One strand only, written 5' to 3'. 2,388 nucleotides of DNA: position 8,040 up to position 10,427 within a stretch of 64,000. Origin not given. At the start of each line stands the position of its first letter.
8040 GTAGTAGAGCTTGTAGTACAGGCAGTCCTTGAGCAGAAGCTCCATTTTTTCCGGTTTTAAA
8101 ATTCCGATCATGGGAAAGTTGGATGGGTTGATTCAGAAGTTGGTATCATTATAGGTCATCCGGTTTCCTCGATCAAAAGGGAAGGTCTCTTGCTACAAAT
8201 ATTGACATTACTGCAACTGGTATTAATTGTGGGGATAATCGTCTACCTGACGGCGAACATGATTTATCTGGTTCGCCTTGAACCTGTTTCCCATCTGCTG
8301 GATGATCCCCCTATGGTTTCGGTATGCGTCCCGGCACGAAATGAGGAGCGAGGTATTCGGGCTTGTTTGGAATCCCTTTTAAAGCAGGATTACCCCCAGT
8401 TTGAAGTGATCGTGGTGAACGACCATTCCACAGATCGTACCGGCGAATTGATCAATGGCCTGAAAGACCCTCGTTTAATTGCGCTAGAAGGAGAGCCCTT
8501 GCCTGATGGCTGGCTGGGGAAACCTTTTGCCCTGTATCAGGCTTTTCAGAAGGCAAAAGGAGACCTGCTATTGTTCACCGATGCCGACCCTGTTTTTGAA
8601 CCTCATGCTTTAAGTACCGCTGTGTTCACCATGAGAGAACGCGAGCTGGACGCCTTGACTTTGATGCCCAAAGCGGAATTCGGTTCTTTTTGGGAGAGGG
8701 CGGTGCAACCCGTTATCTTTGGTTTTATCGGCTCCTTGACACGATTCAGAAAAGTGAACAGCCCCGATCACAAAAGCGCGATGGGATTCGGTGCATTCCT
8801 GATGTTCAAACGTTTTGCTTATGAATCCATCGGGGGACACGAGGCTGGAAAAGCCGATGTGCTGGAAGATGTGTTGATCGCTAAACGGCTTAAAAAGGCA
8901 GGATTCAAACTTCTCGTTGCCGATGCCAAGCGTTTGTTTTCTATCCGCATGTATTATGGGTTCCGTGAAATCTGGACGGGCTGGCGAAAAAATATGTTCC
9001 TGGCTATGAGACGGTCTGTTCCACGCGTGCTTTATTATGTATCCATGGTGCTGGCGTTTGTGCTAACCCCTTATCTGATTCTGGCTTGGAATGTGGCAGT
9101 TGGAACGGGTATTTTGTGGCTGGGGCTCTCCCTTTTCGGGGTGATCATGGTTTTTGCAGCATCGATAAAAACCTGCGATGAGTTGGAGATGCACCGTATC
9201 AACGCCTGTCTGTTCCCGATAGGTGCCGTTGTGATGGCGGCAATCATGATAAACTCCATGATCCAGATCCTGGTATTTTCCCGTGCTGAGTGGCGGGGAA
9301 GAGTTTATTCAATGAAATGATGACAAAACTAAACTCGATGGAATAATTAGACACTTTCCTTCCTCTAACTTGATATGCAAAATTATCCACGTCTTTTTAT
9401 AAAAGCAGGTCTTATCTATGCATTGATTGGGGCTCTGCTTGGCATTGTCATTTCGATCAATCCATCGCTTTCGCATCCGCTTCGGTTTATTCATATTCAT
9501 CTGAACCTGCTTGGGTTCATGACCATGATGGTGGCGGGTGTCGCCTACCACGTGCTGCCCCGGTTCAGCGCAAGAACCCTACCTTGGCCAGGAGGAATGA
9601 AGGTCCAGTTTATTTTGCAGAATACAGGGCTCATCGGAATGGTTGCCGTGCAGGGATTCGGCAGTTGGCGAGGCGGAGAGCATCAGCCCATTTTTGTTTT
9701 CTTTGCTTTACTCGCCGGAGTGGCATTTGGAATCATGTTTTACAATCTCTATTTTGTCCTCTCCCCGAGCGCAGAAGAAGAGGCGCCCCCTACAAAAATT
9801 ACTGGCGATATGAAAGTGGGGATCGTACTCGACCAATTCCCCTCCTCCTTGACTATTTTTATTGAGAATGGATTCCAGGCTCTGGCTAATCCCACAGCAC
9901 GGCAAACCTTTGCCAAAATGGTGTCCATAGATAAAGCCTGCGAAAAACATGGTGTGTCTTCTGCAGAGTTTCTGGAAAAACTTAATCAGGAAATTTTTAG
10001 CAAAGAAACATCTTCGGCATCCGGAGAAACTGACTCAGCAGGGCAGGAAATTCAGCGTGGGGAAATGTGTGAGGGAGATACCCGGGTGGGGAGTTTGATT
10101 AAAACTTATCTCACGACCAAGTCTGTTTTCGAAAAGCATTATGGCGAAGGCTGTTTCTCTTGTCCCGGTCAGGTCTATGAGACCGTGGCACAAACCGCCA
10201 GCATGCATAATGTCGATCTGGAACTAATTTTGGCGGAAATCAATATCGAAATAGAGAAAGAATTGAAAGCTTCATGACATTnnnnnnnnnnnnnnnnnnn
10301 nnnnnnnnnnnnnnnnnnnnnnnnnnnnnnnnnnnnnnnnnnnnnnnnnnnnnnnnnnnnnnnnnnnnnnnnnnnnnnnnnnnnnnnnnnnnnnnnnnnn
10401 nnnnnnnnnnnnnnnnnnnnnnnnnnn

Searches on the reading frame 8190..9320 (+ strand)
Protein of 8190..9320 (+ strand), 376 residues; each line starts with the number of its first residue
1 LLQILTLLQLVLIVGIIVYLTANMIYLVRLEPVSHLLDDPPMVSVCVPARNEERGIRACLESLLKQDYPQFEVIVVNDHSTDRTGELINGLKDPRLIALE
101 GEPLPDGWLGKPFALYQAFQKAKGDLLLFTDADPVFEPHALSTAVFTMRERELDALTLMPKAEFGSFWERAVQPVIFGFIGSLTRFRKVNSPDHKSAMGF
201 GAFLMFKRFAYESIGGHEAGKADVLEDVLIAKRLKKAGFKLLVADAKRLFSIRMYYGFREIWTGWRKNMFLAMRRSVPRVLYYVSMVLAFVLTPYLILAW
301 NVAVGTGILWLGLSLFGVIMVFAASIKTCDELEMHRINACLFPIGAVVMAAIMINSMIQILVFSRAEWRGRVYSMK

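Call 16: search_protein_families(library=pfam, proteins=[window:8190-9320:+], max_evalue=0.001)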
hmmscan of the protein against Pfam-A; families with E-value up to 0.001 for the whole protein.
window:8190-9320:+ (376 aa): 4 families
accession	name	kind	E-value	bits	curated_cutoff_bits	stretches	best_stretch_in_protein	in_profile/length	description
PF00535.33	Glycos_transf_2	-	2.3e-26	93.2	23.3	1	44-214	1-167/168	Glycosyl transferase family 2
PF13641.12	Glyco_tranf_2_3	-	1.5e-15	58.3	27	1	40-248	1-208/230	Glycosyltransferase like family 2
PF13506.12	Glyco_transf_21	-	1.2e-11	44.8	21.7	1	111-262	18-166/174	Glycosyl transferase family 21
PF10111.15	Glyco_tranf_2_2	-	9.6e-06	25.7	27.3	1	44-141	1-99/276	Glycosyltransferase like family 2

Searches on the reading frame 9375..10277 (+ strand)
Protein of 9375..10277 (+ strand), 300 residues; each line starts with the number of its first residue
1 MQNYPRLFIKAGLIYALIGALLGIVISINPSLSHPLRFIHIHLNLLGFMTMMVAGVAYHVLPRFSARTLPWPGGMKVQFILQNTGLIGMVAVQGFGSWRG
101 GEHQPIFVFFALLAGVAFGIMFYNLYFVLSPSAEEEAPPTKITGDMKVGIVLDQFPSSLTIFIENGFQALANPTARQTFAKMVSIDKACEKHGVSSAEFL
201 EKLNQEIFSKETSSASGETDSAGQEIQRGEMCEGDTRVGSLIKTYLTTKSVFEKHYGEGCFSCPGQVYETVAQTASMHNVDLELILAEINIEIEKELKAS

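Call 74: search_protein_families(library=pfam, proteins=[window:9375-10277:+], max_evalue=0.0001)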
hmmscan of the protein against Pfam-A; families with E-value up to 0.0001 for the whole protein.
window:9375-10277:+ (300 aa): 2 families
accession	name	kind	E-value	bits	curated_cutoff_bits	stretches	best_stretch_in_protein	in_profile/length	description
PF08984.16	DUF1858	-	3.6e-24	85.1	32.2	2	142-199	1-58/59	Domain of unknown function (DUF1858)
PF00115.25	COX1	-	3.2e-05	23.4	34.8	1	5-96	307-401/436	Cytochrome C and Quinol oxidase polypeptide I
